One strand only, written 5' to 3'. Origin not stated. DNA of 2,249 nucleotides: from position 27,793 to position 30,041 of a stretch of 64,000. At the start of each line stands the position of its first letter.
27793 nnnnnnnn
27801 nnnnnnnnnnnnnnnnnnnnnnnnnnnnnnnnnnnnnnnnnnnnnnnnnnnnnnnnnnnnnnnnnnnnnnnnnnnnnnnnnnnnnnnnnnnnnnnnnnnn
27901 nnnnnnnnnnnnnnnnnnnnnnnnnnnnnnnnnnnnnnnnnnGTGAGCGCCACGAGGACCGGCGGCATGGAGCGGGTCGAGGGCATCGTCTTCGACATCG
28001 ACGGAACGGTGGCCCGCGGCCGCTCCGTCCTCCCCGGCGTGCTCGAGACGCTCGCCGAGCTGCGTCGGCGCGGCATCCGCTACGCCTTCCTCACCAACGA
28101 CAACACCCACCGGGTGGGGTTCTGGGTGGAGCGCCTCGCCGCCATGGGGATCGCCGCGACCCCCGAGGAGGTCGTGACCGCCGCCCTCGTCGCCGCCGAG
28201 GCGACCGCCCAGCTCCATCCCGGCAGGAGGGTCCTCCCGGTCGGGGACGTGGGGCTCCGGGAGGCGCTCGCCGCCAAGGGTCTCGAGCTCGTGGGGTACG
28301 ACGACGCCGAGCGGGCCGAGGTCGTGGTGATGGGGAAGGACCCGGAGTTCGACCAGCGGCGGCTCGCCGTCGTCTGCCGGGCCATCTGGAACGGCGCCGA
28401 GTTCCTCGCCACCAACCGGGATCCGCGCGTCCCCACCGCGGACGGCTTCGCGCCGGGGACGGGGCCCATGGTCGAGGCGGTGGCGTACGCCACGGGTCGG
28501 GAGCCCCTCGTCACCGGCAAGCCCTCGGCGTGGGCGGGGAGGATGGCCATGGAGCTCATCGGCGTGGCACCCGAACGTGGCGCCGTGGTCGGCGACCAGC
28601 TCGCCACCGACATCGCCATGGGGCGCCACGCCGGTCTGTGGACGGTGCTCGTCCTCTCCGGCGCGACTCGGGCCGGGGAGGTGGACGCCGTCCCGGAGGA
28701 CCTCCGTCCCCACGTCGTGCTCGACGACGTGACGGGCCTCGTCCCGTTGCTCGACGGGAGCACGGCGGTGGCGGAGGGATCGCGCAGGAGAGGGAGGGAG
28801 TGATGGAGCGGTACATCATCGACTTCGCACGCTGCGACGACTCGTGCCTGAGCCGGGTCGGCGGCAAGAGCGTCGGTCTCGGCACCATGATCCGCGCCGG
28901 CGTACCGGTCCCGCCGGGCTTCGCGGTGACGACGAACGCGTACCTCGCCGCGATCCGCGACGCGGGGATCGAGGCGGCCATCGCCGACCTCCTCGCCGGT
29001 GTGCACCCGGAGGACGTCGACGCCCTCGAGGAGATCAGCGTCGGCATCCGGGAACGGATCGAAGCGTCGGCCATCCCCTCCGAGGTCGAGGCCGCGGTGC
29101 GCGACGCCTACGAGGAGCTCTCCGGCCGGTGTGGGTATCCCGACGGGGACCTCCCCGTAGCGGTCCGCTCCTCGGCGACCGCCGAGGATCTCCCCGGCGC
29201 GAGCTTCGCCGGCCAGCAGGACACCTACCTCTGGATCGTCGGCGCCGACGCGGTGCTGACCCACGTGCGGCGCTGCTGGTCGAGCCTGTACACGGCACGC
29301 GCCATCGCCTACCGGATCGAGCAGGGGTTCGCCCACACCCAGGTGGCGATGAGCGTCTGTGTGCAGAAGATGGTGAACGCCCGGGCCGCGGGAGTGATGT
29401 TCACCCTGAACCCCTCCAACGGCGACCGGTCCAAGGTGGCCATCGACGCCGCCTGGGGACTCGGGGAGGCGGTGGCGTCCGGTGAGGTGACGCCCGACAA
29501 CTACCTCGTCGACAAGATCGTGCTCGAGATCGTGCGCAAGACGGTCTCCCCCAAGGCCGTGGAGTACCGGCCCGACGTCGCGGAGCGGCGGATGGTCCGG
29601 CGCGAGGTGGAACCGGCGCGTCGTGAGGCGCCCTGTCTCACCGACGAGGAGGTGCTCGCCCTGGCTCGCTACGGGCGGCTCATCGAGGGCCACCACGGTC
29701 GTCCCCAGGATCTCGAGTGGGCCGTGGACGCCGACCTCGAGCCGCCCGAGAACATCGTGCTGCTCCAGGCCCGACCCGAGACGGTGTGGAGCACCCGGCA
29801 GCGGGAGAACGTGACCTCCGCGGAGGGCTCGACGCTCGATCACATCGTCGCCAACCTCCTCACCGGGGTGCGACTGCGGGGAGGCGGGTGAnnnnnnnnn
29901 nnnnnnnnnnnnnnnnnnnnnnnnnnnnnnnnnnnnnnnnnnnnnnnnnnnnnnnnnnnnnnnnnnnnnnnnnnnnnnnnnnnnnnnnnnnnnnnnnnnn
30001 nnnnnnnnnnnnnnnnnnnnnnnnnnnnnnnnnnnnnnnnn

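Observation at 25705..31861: Minimal phenol-carboxylation operon: PpsB + PpsA + a single PpcB-like UbiD, with no PpsC or PpcA/C/D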

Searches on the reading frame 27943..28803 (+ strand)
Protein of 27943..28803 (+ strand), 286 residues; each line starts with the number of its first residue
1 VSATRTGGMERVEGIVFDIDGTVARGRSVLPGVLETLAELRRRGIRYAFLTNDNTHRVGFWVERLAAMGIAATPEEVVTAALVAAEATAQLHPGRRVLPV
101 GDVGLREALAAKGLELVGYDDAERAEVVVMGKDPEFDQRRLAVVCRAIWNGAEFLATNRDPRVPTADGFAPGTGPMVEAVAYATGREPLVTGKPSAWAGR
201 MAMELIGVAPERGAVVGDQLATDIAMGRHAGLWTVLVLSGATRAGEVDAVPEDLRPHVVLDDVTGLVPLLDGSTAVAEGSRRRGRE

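Call 7: search_protein_families(library=pfam, proteins=[window:27943-28803:+])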
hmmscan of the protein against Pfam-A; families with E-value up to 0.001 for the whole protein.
window:27943-28803:+ (286 aa): 5 families
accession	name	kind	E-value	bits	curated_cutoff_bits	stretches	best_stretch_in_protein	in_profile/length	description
PF13344.12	Hydrolase_6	-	9.3e-22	77.4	27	1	15-115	1-101/101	Haloacid dehalogenase-like hydrolase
PF13242.12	Hydrolase_like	-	2.7e-18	66.1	22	1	190-265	1-74/75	HAD-hyrolase-like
PF00702.32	Hydrolase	-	5.5e-15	56.7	26.4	1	13-231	2-191/191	haloacid dehalogenase-like hydrolase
PF13419.12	HAD_2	-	7.5e-07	29.9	23.8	0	185-237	127-178/178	Haloacid dehalogenase-like hydrolase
PF09419.16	PGP_phosphatase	-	0.0009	19.3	20.4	0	210-240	136-166/168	Mitochondrial PGP phosphatase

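Call 8: search_protein_families(library=ncbifam, proteins=[window:27943-28803:+])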
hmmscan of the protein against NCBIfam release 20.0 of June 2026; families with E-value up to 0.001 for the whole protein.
window:27943-28803:+ (286 aa): 22 families
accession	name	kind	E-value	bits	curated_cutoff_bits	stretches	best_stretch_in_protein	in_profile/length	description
TIGR01452.1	PGP_euk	subfamily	4.4e-47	160.8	201.95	1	11-263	1-276/279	phosphoglycolate/pyridoxal phosphate family phosphatase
TIGR01457.1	HAD-SF-IIA-hyp2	hypoth_equivalog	3.9e-46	157.6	247.65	1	13-251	2-236/249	TIGR01457 family HAD-type hydrolase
NF053752.1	TK1734_fam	exception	9.5e-45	152.9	475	1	14-268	2-257/260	2-phosphoglycolate phosphatase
TIGR01460.1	HAD-SF-IIA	subfamily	6.7e-39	134.1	100.15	1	15-240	1-246/246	HAD-IIA family hydrolase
NF007762.0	PRK10444.1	equivalog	2e-29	102.9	368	1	13-263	4-244/250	HAD-IIA family hydrolase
TIGR01458.1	HAD-SF-IIA-hyp3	hypoth_equivalog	1.2e-18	67.3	175.95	1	12-251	1-237/257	TIGR01458 family HAD-type hydrolase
TIGR01459.1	HAD-SF-IIA-hyp4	hypoth_equivalog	1.1e-13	51.2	103.75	1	10-238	6-241/242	TIGR01459 family HAD-type hydrolase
TIGR01668.1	YqeG_hyp_ppase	hypoth_equivalog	8.8e-13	48.1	89.1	1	177-241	74-139/170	YqeG family HAD IIIA-type phosphatase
TIGR02253.1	CTE7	subfamily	1.7e-11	44.3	169.75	1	192-265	149-219/221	TIGR02253 family HAD-type hydrolase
TIGR01449.2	PGP_bact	equivalog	9.6e-09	35.1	180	1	187-268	135-211/213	phosphoglycolate phosphatase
TIGR01662.1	HAD-SF-IIIA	subfamily_domain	4.5e-08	33.3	44.6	0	193-238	93-139/141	HAD-IIIA family hydrolase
TIGR01454.1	AHBA_synth_RP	hypoth_equivalog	5.7e-08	32.6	246.65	1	184-261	122-194/205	AHBA synthesis associated protein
TIGR01422.2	phosphonatase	equivalog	9.1e-08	31.7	220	1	190-245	152-207/251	phosphonoacetaldehyde hydrolase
NF009695.0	PRK13222.1-2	equivalog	1.2e-06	28.1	225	0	187-269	144-221/226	phosphoglycolate phosphatase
NF053830.1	RUBPPhHalo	equivalog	2.5e-06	27.3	330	0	192-264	158-228/234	ribulose-1,5-bisphosphate 5-phosphatase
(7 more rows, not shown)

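Call 17: search_solved_structures(query=window:27943-28803:+, max_evalue=1e-10)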
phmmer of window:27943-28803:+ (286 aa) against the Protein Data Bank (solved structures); distinct sequences matched with E-value up to 1e-10: 29.
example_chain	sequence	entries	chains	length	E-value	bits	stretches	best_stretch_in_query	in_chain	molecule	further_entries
3qgm_A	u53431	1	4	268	3.9e-41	144.5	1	12-272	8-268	p-nitrophenyl phosphatase (Pho2)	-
4jdp_A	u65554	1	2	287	4.5e-41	144.2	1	12-272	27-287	p-nitrophenyl phosphatase (Pho2)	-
3pdw_A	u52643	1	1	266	1.2e-40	142.8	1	11-272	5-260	Uncharacterized hydrolase yutF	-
1zjj_A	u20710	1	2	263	2.4e-38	135.3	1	14-269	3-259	hypothetical protein PH1952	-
4kn8_A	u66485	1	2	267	4.7e-38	134.3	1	7-245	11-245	Thermostable NPPase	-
4ig4_A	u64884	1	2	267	4.8e-38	134.3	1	7-245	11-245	Thermostable NPPase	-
4o8c_A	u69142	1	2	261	5.5e-38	134.1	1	9-245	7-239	Thermostable NPPase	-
4ift_A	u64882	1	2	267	6.2e-37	130.7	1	7-245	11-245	Thermostable NPPase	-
4bx2_A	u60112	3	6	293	3.7e-36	128.1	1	10-268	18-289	PYRIDOXAL PHOSPHATE PHOSPHATASE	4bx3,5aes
8qfw_A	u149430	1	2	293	2.1e-35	125.6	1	10-267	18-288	Chronophin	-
4bx0_A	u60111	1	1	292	3.4e-35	125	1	10-268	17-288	PYRIDOXAL PHOSPHATE PHOSPHATASE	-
1ydf_A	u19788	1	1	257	4.4e-35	124.6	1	13-252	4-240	hydrolase, haloacid dehalogenase-like family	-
1vjr_A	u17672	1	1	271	5.1e-34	121.1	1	9-249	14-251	4-nitrophenylphosphatase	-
8s8a_A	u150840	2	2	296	6.1e-34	120.8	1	9-267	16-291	Chronophin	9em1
1pw5_A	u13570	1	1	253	6.2e-34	120.8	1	9-248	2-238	nagD protein, putative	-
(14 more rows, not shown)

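Call 53: find_homologous_proteins(query=window:27967-28803:+)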
Query window:27967-28803:+ (278 aa): 303 proteins with E <= 0.001 among 8000 candidates; the best 120 are listed.
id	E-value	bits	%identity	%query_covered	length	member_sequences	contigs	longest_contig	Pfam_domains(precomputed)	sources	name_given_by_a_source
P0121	2.2e-174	596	100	100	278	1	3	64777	PF13419.13,PF13344.13,PF00702.33,PF13242.13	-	-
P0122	2.3e-118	412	72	95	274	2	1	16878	PF13419.13,PF13344.13,PF00702.33,PF13242.13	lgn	-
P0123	9.7e-117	407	68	95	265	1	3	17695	PF13419.13,PF13344.13,PF00702.33,PF13242.13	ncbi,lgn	ncbi:MAG: HAD-IIA family hydrolase [Anaerolineae bacterium]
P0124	2.4e-115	403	71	94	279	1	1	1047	PF13419.13,PF13344.13,PF00702.33,PF13242.13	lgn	-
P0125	3.5e-115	402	71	94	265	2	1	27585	PF13419.13,PF13344.13,PF00702.33,PF13242.13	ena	-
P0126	4.3e-115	402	67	95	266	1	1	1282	PF13419.13,PF13344.13,PF00702.33,PF13242.13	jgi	jgi:HAD superfamily hydrolase (TIGR01450 family)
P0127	3.2e-114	399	70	94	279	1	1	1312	PF13419.13,PF13344.13,PF00702.33,PF13242.13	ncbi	-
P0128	1.4e-113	397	65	94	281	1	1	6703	PF13419.13,PF09419.17,PF13344.13,PF00702.33,PF13242.13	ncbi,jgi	-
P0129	1.7e-113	397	65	94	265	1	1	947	PF13419.13,PF13344.13,PF00702.33,PF13242.13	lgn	-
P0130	4.5e-113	395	68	95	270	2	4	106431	PF13419.13,PF13344.13,PF00702.33,PF13242.13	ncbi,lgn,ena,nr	ncbi:MAG: HAD-IIA family hydrolase [Acidobacteria bacterium]|nr:HAD-IIA family hydrolase [Acidobacte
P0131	5.1e-113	395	70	94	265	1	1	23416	PF13419.13,PF13344.13,PF00702.33,PF13242.13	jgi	jgi:4-nitrophenyl phosphatase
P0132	6.0e-113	395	68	93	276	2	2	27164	PF13419.13,PF13344.13,PF00702.33,PF13242.13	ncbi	-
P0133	1.0e-112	394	69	96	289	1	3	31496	PF13419.13,PF13344.13,PF00702.33,PF13242.13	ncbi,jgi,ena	jgi:4-nitrophenyl phosphatase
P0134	5.2e-112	392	65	95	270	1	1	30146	PF13419.13,PF09419.17,PF13344.13,PF00702.33,PF13242.13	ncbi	-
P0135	2.7e-111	389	68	96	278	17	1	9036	PF13419.13,PF13344.13,PF00702.33,PF13242.13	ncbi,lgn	ncbi:MAG: HAD-IIA family hydrolase [Acidimicrobiia bacterium]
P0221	2.8e-93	330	58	94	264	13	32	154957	PF13344.13,PF00702.33,PF13242.13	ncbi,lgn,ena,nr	ncbi:MAG: HAD-IIA family hydrolase [Desulfobacterales bacterium]|nr:HAD-IIA family hydrolase [Nitros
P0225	5.6e-93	329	58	94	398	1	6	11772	PF13419.13,PF13344.13,PF01982.23,PF00702.33,PF13242.13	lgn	-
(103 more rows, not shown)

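Call 54: find_encoding_contigs(protein=P0221, flank=8000, max_places=2)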
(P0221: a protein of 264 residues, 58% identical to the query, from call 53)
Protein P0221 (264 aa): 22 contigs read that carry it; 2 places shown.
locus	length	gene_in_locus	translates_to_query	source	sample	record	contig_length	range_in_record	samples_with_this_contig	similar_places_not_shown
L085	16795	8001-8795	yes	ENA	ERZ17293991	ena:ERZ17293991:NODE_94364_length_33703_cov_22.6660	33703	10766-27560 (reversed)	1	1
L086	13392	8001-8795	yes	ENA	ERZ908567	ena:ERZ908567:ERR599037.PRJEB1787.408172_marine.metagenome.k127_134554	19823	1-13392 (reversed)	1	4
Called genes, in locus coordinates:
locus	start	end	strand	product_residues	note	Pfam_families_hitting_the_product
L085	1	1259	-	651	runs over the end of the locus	PF16177:ACAS_N, PF00501:AMP-binding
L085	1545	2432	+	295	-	PF00364:Biotin_lipoyl (faint)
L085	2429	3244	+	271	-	PF19842:YqeC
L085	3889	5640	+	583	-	PF02776:TPP_enzyme_N, PF00205:TPP_enzyme_M, PF02775:TPP_enzyme_C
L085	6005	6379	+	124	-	PF01614:IclR_C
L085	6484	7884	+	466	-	PF20695:UbiD_N, PF01977:UbiD, PF20696:UbiD_C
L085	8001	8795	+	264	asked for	PF13344:Hydrolase_6, PF00702:Hydrolase (weak), PF13242:Hydrolase_like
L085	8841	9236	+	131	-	-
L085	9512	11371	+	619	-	PF00391:PEP-utilizers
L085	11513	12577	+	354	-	PF01326:PPDK_N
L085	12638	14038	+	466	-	PF20695:UbiD_N, PF01977:UbiD, PF20696:UbiD_C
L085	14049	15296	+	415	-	PF06792:UPF0261, PF23189:UPF0261_C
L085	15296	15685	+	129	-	PF21758:LpdD_chaperone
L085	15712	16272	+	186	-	PF02441:Flavoprotein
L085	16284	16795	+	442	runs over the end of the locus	PF00501:AMP-binding, PF14535:AMP-binding_C_2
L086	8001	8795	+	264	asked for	PF13344:Hydrolase_6, PF00702:Hydrolase (weak), PF13242:Hydrolase_like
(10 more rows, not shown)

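Call 55: find_encoding_contigs(protein=P0130, flank=8000, max_places=1)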
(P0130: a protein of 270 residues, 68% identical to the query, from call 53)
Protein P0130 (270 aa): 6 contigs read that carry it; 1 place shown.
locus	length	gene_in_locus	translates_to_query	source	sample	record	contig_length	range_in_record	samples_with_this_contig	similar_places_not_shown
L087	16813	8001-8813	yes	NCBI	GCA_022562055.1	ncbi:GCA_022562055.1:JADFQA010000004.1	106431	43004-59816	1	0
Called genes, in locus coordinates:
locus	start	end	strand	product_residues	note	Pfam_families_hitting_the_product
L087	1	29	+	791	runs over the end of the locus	PF01315:Ald_Xan_dh_C, PF02738:MoCoBD_1, PF20256:MoCoBD_2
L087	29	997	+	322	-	PF00941:FAD_binding_5, PF03450:CO_deh_flav_C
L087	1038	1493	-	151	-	PF01243:PNPOx_N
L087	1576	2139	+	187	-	PF02441:Flavoprotein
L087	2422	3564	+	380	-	PF01326:PPDK_N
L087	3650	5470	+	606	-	PF00391:PEP-utilizers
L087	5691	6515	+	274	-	PF09339:HTH_IclR, PF01614:IclR_C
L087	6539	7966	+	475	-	PF20695:UbiD_N, PF01977:UbiD, PF20696:UbiD_C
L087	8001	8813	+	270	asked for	PF00702:Hydrolase, PF13344:Hydrolase_6, PF13419:HAD_2 (weak), PF13242:Hydrolase_like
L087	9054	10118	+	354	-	PF08240:ADH_N, PF00107:ADH_zinc_N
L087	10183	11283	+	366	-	PF00378:ECH_1, PF16113:ECH_2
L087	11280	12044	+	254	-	PF00378:ECH_1, PF16113:ECH_2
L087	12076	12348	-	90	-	-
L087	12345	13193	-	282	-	PF01869:BcrAD_BadFG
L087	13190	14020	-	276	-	PF01869:BcrAD_BadFG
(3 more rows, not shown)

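Call 56: find_encoding_contigs(protein=P0225, flank=8000, max_places=1)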
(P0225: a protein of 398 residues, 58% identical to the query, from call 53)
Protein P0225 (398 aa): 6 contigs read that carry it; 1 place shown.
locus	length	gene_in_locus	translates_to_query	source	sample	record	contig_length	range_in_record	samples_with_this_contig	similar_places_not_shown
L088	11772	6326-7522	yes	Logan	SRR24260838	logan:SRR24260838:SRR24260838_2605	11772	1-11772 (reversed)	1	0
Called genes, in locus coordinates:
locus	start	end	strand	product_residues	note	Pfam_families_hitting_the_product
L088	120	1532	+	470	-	PF20695:UbiD_N, PF01977:UbiD, PF20696:UbiD_C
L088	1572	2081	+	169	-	PF00702:Hydrolase (weak), PF13419:HAD_2 (weak), PF08282:Hydrolase_3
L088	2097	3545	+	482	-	PF20695:UbiD_N, PF01977:UbiD, PF20696:UbiD_C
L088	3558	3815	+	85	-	PF09662:Phenyl_P_gamma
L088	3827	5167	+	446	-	PF20695:UbiD_N, PF01977:UbiD, PF20696:UbiD_C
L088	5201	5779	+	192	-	PF02441:Flavoprotein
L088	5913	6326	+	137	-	PF01243:PNPOx_N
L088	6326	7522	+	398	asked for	PF01982:CTP-dep_RFKase, PF00702:Hydrolase (weak), PF13344:Hydrolase_6, PF13419:HAD_2 (faint), PF00702:Hydrolase (weak), PF13242:Hydrolase_like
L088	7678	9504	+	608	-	PF00391:PEP-utilizers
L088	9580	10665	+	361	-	PF01326:PPDK_N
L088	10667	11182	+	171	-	PF00293:NUDIX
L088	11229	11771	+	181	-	?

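Call 67: find_related_loci(query=A2, collection=metagenome_contigs, flank=10000)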
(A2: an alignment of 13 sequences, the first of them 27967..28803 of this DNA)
Query A2 (278 aa) in metagenome_contigs; peptide patterns used: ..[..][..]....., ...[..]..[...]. (x = any residue, [..] = any of these).
151 stretches matched a pattern; 54 encode a relative of the query (tblastn E <= 1e-3); 54 distinct loci.
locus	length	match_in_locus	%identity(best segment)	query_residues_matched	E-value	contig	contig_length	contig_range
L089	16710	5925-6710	63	2-263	8e-116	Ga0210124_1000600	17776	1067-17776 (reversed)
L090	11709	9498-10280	69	3-263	1e-113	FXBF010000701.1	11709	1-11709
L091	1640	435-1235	67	4-270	3e-121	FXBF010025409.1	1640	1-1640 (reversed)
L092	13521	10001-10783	66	4-264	6e-112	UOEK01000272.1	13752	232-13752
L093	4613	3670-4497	67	4-276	1e-110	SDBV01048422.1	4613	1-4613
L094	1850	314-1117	68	4-271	3e-116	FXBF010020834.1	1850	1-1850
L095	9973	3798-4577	63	4-263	9e-109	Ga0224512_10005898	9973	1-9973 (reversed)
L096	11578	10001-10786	66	4-265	2e-108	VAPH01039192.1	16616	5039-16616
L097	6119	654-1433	67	4-263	2e-108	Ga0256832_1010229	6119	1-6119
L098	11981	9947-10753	65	2-273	5e-107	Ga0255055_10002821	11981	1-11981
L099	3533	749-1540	64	1-264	2e-107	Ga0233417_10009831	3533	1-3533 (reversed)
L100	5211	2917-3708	59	1-263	3e-105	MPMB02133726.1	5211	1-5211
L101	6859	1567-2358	59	1-263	3e-105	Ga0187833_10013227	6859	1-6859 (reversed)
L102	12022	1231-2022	59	1-263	2e-105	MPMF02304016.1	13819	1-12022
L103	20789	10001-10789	63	1-263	4e-104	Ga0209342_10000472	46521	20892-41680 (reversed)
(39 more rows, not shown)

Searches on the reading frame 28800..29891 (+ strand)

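Call 7: search_protein_families(library=pfam, proteins=[window:28800-29891:+])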
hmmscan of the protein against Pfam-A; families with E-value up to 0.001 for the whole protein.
window:28800-29891:+ (363 aa): 1 family
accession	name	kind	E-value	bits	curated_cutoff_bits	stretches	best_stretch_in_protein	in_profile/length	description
PF01326.24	PPDK_N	-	2.2e-113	379.3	27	1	19-340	3-322/328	Pyruvate phosphate dikinase, AMP/ATP-binding domain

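Call 8: search_protein_families(library=ncbifam, proteins=[window:28800-29891:+])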
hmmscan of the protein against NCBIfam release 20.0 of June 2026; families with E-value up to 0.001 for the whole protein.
window:28800-29891:+ (363 aa): 15 families
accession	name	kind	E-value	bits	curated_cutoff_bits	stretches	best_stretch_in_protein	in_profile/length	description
NF005057.0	PRK06464.1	equivalog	2.7e-112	376.3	598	1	2-341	3-348/798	phosphoenolpyruvate synthase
TIGR01418.1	PEP_synth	equivalog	2.4e-109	366.8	739.75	1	7-343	3-346/784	pyruvate, water dikinase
NF004878.0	PRK06241.1-3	subfamily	9.4e-93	311.9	945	1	2-328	1-312/891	phosphoenolpyruvate synthase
NF004877.0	PRK06241.1-2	subfamily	2.3e-90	304.1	866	1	2-328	1-313/869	phosphoenolpyruvate synthase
NF041857.1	RIF_Ptrans_rph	equivalog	3.3e-90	303.6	999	1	4-328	1-311/864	rifamycin-inactivating phosphotransferase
NF004879.0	PRK06241.1-4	equivalog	1.3e-81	275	976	1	2-328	1-313/868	phosphoenolpyruvate synthase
NF000283.1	RPH_KJ151292.1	equivalog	6.3e-70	236.4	1700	1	1-328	1-314/865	rifamycin-inactivating phosphotransferase Rph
NF052631.1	prodigiosin_PigC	equivalog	3.1e-69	233.8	1300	1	12-339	8-308/883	prodigiosin ligase PigC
NF052632.1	undecylprod_RedH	equivalog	9.4e-68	229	1350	1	9-338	6-304/880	undecylprodigiosin ligase RedH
NF004881.0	PRK06241.2-2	equivalog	2e-67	228.2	883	1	18-333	17-314/898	phosphoenolpyruvate synthase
NF004883.0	PRK06241.2-4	equivalog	1.2e-51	175.9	1063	1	20-328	32-328/928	phosphoenolpyruvate synthase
NF004880.0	PRK06241.2-1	equivalog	4.9e-51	173.6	972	1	13-238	11-224/837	phosphoenolpyruvate synthase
NF004882.0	PRK06241.2-3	equivalog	2.9e-23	81.9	850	1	12-230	4-209/827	phosphoenolpyruvate synthase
NF004531.0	PRK05878.1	equivalog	1.4e-11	43.7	456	2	156-233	169-250/534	pyruvate, phosphate dikinase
TIGR01828.1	pyru_phos_dikin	equivalog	4.6e-11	41.4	843.45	1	4-56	2-54/865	pyruvate, phosphate dikinase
